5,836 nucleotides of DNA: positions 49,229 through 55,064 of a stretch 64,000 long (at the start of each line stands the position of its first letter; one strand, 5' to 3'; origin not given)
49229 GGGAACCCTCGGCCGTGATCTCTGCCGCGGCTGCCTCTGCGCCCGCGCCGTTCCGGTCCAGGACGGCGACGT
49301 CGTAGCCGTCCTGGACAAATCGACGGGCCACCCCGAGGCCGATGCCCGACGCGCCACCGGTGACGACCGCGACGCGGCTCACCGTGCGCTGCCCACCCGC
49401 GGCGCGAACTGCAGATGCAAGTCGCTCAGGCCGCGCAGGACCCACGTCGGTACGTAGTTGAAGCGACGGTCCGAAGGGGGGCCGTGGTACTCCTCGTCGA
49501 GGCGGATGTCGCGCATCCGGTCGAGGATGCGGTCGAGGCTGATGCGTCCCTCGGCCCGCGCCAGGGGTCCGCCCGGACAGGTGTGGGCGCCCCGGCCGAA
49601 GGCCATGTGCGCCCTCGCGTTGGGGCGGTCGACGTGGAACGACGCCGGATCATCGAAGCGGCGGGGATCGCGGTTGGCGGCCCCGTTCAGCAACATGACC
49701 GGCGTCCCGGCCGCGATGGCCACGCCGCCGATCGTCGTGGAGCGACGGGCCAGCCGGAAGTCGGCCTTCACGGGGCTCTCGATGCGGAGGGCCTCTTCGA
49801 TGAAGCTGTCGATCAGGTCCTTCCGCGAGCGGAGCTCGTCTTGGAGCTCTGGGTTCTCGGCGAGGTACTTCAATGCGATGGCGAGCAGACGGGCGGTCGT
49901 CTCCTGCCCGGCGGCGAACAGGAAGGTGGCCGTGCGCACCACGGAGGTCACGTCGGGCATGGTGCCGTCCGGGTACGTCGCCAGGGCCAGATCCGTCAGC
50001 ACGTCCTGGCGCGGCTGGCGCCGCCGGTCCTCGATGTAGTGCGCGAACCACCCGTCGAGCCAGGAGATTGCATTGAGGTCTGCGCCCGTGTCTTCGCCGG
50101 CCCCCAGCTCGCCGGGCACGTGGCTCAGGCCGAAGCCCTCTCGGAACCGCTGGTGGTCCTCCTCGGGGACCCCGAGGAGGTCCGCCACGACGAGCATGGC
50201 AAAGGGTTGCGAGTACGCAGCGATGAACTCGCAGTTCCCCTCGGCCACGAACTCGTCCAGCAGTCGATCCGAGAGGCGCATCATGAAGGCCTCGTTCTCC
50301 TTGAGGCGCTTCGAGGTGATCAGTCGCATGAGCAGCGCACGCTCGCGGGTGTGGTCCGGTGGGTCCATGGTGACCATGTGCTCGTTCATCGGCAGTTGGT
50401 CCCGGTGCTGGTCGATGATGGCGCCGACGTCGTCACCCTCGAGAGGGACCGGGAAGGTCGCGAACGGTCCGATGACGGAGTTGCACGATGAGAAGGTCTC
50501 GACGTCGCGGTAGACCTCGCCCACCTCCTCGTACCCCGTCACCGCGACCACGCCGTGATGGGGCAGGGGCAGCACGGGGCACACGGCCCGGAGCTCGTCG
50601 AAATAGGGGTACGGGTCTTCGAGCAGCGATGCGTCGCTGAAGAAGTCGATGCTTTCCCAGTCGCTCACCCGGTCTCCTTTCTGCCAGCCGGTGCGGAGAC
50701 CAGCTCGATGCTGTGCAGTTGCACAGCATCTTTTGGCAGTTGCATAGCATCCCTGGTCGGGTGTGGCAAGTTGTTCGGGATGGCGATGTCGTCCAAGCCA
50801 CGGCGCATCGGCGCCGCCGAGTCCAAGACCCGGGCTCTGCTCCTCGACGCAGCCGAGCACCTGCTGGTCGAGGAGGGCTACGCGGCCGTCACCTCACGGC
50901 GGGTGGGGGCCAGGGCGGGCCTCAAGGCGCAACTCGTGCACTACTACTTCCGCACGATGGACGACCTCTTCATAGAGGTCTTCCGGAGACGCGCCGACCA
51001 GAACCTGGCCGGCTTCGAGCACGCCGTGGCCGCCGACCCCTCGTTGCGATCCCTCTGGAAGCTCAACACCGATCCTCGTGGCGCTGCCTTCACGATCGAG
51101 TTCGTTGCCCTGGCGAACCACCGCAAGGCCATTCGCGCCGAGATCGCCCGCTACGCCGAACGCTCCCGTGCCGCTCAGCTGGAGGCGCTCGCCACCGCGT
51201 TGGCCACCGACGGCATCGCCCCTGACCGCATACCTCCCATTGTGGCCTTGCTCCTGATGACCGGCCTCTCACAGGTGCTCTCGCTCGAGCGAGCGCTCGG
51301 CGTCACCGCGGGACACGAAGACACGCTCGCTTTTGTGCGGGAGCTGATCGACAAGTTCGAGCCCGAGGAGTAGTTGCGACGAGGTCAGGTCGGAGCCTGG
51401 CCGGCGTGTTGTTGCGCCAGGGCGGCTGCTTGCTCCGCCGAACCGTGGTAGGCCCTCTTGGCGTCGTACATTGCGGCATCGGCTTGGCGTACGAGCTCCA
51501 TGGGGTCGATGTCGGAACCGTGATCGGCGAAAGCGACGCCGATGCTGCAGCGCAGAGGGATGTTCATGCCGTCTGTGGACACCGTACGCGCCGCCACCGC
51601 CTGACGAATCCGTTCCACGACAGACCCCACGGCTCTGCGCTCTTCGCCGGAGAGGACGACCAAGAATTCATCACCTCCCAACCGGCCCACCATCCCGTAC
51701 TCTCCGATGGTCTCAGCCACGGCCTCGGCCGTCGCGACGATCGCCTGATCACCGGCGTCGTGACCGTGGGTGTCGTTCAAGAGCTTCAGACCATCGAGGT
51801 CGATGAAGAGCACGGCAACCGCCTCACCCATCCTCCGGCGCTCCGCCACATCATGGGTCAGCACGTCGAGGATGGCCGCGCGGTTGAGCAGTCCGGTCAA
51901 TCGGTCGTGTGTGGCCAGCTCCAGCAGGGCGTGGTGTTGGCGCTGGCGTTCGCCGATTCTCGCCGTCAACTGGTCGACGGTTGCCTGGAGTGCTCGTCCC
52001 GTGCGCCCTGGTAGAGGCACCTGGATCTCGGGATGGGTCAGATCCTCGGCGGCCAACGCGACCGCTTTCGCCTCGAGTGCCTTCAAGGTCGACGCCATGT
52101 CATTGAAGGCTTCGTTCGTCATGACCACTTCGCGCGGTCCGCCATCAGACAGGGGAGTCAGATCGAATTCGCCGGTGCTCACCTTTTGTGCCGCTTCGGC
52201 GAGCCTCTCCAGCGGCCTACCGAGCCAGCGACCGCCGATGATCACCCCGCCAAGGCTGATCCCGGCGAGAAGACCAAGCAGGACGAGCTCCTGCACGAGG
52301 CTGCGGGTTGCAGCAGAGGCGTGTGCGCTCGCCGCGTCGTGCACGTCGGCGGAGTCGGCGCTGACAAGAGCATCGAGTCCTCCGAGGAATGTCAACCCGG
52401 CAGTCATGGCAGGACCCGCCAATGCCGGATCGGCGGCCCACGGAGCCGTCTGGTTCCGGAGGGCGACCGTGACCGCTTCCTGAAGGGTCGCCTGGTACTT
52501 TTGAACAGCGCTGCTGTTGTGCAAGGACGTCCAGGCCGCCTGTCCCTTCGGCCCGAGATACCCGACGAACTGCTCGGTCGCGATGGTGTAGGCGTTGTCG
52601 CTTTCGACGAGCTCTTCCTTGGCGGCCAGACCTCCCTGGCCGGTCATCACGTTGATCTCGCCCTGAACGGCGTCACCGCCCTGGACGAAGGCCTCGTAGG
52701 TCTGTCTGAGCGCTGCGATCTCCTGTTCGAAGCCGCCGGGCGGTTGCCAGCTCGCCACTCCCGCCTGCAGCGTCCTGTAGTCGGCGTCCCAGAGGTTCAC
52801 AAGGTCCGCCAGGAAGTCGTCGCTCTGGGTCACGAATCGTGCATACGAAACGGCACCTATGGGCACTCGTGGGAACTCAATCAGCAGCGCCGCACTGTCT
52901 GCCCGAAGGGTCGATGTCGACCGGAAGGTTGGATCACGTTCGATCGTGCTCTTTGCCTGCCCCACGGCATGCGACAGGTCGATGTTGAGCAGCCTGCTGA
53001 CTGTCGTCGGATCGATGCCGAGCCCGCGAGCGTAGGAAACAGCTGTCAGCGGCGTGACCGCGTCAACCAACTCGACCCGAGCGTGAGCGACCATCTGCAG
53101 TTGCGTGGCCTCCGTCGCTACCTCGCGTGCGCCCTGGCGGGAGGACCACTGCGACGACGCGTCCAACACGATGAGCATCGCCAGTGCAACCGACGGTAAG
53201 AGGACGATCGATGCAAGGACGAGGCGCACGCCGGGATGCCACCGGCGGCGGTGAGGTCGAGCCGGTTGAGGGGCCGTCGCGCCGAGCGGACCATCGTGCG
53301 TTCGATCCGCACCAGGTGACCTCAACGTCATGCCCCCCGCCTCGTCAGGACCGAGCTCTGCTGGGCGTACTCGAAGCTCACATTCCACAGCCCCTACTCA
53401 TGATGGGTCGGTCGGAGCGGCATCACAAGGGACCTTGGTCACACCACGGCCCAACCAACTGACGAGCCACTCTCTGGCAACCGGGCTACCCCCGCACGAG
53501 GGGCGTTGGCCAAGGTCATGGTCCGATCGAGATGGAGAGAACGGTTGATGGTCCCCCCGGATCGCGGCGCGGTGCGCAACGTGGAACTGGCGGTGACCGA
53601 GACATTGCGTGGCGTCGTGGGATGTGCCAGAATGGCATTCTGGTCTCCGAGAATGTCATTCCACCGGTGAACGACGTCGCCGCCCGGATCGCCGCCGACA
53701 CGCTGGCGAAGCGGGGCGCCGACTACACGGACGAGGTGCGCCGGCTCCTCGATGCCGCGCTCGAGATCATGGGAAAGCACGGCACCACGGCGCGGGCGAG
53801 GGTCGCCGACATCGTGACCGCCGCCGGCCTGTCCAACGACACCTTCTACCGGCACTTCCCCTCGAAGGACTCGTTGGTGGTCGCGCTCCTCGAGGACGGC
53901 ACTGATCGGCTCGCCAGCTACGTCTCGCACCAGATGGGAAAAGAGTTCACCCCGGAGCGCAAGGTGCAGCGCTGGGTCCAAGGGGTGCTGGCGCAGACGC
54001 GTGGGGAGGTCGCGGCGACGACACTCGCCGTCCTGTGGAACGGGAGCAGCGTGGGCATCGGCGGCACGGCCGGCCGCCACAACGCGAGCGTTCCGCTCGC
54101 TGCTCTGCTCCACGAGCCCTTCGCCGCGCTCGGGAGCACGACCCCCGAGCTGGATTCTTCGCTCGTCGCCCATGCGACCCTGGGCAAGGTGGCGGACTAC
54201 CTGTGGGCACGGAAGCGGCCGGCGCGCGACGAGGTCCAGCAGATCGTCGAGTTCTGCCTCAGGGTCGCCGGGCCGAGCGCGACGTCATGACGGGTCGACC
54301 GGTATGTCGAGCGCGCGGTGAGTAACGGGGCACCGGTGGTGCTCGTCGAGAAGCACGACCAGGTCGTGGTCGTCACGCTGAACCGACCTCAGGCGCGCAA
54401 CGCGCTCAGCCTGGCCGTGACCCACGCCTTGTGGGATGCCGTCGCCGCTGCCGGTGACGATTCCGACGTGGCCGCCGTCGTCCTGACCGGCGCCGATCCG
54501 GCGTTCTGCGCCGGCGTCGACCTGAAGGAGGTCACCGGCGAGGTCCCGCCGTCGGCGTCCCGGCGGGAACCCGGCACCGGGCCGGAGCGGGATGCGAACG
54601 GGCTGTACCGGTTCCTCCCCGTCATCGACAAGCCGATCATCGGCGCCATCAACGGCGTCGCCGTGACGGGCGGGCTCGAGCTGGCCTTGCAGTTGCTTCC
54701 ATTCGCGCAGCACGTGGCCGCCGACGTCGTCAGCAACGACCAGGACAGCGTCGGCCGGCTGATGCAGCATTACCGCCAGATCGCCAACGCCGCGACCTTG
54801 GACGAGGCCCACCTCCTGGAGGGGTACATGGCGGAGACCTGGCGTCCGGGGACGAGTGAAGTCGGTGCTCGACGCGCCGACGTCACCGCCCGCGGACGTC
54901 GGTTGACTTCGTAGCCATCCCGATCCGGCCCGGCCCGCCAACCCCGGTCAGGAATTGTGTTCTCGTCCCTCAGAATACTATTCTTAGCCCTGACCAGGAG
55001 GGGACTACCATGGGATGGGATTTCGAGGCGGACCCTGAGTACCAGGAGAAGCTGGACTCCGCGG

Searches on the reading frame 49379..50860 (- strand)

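Call 26: search_protein_families(library=pfam, proteins=[window:49379-50860:-], max_evalue=0.01)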
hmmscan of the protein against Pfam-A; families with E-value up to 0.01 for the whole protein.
window:49379-50860:- (493 aa): 1 family
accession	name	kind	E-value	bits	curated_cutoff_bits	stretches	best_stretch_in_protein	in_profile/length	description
PF00067.27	p450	-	6.9e-26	91.5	22.8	1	275-448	223-431/462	Cytochrome P450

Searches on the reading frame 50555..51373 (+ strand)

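Call 26: search_protein_families(library=pfam, proteins=[window:50555-51373:+], max_evalue=0.01)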
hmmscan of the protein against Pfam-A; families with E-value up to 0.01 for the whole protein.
window:50555-51373:+ (272 aa): 2 families
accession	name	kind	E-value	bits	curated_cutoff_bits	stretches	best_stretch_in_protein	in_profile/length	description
PF00440.29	TetR_N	-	3.4e-12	46.4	24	1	96-142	1-47/47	Bacterial regulatory proteins, tetR family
PF13977.11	TetR_C_6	-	0.004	17.7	27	1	172-235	18-80/115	BetI-type transcriptional repressor, C-terminal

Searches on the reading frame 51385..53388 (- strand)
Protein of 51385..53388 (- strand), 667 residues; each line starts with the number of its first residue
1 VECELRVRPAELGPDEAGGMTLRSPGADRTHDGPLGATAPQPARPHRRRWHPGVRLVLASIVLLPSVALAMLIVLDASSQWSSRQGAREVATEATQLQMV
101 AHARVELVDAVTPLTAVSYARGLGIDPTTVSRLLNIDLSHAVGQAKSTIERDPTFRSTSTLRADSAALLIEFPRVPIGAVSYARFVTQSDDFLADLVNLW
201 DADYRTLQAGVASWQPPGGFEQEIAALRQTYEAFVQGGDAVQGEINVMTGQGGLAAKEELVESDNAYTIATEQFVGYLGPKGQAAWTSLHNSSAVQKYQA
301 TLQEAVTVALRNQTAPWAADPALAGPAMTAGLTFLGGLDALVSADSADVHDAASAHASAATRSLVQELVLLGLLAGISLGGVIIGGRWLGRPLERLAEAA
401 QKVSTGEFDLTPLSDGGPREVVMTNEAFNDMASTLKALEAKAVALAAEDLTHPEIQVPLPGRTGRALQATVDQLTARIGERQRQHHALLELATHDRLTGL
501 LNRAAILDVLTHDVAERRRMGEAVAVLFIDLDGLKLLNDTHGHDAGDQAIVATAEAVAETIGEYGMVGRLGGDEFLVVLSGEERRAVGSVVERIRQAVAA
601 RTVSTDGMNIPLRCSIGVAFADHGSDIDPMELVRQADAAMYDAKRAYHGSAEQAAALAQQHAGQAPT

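Call 26: search_protein_families(library=pfam, proteins=[window:51385-53388:-], max_evalue=0.01)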
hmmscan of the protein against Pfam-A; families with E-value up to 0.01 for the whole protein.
window:51385-53388:- (667 aa): 2 families
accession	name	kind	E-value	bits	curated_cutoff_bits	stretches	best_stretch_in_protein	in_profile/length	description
PF00990.26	GGDEF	-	4.6e-36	124.4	23.8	1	492-646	1-157/161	Diguanylate cyclase, GGDEF domain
PF00672.30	HAMP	-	2.4e-09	37.8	25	1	387-436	4-52/53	HAMP domain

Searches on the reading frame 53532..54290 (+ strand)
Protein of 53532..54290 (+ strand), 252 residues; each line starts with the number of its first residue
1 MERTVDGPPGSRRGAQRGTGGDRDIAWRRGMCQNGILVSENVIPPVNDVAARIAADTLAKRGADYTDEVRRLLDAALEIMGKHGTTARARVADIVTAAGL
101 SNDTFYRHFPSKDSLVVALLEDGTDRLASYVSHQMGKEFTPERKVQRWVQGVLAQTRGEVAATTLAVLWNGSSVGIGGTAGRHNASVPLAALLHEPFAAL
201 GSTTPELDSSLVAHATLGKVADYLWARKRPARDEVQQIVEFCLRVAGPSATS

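Call 26: search_protein_families(library=pfam, proteins=[window:53532-54290:+], max_evalue=0.01)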
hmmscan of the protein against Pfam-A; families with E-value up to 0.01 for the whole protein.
window:53532-54290:+ (252 aa): 1 family
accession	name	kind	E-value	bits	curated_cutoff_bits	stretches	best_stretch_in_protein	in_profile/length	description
PF00440.29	TetR_N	-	3.3e-11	43.2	24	1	72-119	1-47/47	Bacterial regulatory proteins, tetR family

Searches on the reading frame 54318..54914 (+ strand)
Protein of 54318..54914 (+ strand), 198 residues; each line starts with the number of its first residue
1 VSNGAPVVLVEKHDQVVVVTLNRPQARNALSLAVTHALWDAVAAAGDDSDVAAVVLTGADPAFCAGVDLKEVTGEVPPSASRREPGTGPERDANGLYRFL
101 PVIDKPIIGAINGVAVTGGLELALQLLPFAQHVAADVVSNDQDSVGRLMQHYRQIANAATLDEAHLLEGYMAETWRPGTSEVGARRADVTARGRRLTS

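Call 26: search_protein_families(library=pfam, proteins=[window:54318-54914:+], max_evalue=0.01)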
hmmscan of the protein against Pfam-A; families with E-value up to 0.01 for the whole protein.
window:54318-54914:+ (198 aa): 2 families
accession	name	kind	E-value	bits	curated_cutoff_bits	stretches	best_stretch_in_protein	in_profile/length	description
PF00378.25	ECH_1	-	2.4e-23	83.2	27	1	12-124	2-108/251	Enoyl-CoA hydratase/isomerase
PF16113.10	ECH_2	-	1.4e-14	54.8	27.2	1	17-123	2-106/335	Enoyl-CoA hydratase/isomerase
